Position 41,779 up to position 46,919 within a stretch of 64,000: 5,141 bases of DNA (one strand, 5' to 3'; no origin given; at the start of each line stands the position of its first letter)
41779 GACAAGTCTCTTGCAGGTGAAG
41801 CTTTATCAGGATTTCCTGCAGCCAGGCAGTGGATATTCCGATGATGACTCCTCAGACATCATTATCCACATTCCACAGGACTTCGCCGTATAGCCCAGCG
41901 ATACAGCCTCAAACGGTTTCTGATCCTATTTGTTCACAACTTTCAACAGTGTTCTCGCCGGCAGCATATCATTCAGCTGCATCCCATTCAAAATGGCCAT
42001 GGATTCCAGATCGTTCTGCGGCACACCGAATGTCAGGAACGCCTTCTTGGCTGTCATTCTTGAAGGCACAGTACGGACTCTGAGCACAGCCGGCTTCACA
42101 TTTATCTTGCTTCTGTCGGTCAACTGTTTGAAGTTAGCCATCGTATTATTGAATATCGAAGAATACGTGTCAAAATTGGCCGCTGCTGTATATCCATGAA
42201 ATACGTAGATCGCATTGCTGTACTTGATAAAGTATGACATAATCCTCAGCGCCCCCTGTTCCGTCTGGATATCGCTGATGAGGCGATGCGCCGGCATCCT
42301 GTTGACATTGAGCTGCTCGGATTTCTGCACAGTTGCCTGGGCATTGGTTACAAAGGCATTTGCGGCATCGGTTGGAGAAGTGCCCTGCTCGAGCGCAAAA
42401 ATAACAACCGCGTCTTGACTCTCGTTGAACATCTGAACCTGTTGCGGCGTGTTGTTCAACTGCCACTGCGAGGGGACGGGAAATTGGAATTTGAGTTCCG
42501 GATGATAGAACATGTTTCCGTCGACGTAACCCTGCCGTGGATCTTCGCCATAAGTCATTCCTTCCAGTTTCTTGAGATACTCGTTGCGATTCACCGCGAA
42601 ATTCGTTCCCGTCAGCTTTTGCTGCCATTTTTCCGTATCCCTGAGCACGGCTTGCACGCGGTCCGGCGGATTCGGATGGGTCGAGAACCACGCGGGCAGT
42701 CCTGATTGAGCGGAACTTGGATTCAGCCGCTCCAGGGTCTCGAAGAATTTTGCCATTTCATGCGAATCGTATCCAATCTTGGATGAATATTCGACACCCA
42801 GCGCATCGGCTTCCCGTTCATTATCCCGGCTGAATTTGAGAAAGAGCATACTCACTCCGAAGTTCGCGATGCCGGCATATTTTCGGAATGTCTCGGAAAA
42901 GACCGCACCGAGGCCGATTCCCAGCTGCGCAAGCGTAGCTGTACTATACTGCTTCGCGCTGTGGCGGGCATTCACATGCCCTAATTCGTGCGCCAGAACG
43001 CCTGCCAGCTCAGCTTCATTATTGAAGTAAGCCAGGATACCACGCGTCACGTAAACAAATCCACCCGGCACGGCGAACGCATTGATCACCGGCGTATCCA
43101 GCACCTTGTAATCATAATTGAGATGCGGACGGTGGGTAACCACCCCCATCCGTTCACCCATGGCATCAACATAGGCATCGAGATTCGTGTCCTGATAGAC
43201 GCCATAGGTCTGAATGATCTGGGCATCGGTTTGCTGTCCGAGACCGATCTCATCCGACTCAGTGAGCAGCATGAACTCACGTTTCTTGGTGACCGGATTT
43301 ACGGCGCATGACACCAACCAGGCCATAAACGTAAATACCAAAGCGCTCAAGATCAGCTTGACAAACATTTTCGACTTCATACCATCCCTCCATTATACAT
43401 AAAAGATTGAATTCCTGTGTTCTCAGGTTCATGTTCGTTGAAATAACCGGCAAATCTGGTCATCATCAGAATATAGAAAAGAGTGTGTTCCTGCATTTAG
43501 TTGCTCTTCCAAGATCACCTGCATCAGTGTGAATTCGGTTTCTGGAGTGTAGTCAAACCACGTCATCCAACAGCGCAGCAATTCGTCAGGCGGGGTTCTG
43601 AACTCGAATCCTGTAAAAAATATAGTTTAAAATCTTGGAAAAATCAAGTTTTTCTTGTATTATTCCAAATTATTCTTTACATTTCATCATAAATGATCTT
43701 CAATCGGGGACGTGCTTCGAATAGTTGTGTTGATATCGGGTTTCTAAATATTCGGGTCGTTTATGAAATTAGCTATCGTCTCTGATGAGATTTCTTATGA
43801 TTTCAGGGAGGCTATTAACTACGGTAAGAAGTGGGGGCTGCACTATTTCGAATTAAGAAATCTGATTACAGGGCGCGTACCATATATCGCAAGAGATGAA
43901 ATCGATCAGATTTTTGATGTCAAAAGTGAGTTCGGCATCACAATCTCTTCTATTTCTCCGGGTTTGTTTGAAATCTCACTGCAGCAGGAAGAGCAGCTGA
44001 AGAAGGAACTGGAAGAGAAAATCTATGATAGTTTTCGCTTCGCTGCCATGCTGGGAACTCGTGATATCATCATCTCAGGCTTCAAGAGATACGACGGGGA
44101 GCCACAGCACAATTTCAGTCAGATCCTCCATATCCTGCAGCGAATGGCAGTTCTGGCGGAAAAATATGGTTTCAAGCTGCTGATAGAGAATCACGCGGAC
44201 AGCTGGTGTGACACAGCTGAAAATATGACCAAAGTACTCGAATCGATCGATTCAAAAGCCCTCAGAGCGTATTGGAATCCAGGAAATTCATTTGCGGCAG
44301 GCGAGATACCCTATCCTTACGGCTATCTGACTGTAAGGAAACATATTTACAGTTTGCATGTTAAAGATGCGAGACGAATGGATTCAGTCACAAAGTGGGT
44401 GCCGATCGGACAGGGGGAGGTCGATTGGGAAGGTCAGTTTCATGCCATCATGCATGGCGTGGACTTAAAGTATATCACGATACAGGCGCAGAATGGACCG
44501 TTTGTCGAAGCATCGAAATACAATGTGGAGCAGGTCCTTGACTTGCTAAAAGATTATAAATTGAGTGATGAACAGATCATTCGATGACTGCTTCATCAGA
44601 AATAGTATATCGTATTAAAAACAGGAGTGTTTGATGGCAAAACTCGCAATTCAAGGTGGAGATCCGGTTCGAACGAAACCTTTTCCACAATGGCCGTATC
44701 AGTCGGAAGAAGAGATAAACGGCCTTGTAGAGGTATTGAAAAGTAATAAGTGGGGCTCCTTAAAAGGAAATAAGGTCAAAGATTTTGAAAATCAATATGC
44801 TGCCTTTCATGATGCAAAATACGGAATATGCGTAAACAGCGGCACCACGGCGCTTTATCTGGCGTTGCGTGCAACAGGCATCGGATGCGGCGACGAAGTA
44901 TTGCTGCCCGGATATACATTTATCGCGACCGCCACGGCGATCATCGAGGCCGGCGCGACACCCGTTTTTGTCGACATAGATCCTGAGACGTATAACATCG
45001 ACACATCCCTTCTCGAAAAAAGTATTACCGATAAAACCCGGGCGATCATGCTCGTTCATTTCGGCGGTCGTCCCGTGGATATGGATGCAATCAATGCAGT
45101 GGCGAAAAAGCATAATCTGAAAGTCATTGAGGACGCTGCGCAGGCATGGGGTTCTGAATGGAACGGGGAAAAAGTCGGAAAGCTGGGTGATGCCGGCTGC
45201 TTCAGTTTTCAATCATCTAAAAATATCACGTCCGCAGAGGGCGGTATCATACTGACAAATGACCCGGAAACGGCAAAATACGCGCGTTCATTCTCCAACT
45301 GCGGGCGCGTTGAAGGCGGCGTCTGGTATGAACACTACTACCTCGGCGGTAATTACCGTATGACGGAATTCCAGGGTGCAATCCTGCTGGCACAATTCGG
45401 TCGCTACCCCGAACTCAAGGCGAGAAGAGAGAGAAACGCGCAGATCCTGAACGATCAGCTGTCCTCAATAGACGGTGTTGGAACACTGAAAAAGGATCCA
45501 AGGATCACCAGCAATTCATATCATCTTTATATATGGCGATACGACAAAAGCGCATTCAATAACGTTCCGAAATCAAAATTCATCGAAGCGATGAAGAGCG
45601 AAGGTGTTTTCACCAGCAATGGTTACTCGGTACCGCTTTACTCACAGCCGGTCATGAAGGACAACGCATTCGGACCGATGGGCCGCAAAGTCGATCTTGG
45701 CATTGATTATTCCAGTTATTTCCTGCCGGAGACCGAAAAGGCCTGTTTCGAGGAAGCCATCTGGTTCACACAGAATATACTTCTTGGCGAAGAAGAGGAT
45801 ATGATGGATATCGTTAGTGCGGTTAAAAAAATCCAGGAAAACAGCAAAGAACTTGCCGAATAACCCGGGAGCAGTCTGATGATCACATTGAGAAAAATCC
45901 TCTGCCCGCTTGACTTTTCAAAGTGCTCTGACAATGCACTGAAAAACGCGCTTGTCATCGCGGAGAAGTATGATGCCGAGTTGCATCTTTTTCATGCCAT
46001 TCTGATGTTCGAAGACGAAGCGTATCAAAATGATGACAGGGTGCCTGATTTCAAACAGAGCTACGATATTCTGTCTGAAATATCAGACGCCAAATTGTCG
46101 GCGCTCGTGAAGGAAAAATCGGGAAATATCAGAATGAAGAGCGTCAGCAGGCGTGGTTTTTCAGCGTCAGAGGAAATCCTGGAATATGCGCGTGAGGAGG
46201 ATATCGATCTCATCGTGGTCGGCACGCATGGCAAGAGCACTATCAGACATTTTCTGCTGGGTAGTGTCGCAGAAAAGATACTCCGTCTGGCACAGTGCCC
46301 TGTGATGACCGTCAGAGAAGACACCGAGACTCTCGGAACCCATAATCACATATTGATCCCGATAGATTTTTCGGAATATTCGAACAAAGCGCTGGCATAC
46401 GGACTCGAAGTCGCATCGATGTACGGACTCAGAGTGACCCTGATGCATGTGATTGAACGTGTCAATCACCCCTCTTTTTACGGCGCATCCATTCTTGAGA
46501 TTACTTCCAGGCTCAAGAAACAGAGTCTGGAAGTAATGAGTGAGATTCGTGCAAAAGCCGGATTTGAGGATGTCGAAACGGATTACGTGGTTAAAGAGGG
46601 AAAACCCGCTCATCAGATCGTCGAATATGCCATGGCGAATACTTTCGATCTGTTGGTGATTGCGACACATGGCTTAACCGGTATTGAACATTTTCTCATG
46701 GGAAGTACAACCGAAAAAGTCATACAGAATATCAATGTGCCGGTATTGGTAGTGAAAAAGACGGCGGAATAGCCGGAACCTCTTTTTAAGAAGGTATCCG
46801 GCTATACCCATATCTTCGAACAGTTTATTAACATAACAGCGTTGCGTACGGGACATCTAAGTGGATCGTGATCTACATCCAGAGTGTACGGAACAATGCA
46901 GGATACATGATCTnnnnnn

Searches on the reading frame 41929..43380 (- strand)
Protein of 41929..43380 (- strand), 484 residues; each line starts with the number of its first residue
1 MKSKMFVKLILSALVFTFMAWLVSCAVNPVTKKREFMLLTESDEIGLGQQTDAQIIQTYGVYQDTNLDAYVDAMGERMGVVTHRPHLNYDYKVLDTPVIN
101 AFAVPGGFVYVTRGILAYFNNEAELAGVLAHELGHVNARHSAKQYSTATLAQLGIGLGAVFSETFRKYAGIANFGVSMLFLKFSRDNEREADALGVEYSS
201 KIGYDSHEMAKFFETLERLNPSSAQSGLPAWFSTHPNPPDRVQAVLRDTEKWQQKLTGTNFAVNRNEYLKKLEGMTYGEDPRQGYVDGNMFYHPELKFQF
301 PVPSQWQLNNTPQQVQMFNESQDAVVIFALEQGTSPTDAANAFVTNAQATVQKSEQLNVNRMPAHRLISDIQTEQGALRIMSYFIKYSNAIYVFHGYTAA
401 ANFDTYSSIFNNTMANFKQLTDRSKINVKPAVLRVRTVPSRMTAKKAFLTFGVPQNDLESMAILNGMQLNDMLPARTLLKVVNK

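Call 74: search_protein_families(library=pfam, proteins=[window:41929-43380:-], max_evalue=0.00001)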
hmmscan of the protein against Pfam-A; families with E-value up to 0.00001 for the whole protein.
window:41929-43380:- (484 aa): 1 family
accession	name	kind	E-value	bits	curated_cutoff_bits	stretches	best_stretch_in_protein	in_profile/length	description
PF01435.24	Peptidase_M48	-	7.5e-37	127.4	20.3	1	68-246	4-183/186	Peptidase family M48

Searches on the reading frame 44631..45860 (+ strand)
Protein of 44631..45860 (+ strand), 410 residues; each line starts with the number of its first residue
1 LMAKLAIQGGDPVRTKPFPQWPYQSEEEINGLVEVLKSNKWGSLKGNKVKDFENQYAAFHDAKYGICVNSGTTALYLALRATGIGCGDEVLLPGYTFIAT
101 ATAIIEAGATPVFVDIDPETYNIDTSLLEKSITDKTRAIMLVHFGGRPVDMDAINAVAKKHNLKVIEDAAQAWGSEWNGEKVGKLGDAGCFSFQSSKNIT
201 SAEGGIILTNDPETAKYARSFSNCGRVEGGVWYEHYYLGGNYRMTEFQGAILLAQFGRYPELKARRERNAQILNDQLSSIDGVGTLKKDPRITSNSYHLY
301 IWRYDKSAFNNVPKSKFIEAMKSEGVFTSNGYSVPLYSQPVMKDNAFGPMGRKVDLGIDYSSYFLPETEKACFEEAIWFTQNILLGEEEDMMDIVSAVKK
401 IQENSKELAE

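Call 74: search_protein_families(library=pfam, proteins=[window:44631-45860:+], max_evalue=0.00001)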
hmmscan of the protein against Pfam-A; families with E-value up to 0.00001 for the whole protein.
window:44631-45860:+ (410 aa): 3 families
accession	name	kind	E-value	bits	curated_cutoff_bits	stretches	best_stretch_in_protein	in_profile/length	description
PF01041.23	DegT_DnrJ_EryC1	-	2.8e-106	356.2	19.8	1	24-346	3-321/360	DegT/DnrJ/EryC1/StrS aminotransferase family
PF01212.27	Beta_elim_lyase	-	6.1e-07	29.5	27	1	48-283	33-271/288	Beta-eliminating lyase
PF00155.27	Aminotran_1_2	-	6.7e-06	26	19.7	0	49-141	44-150/361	Aminotransferase class I and II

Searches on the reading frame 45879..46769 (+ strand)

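Call 74: search_protein_families(library=pfam, proteins=[window:45879-46769:+], max_evalue=0.00001)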
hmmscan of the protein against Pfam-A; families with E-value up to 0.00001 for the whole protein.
window:45879-46769:+ (297 aa): 1 family
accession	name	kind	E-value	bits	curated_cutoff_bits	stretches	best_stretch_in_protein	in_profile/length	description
PF00582.32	Usp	-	4.9e-64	215.6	24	2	5-146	3-141/141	Universal stress protein family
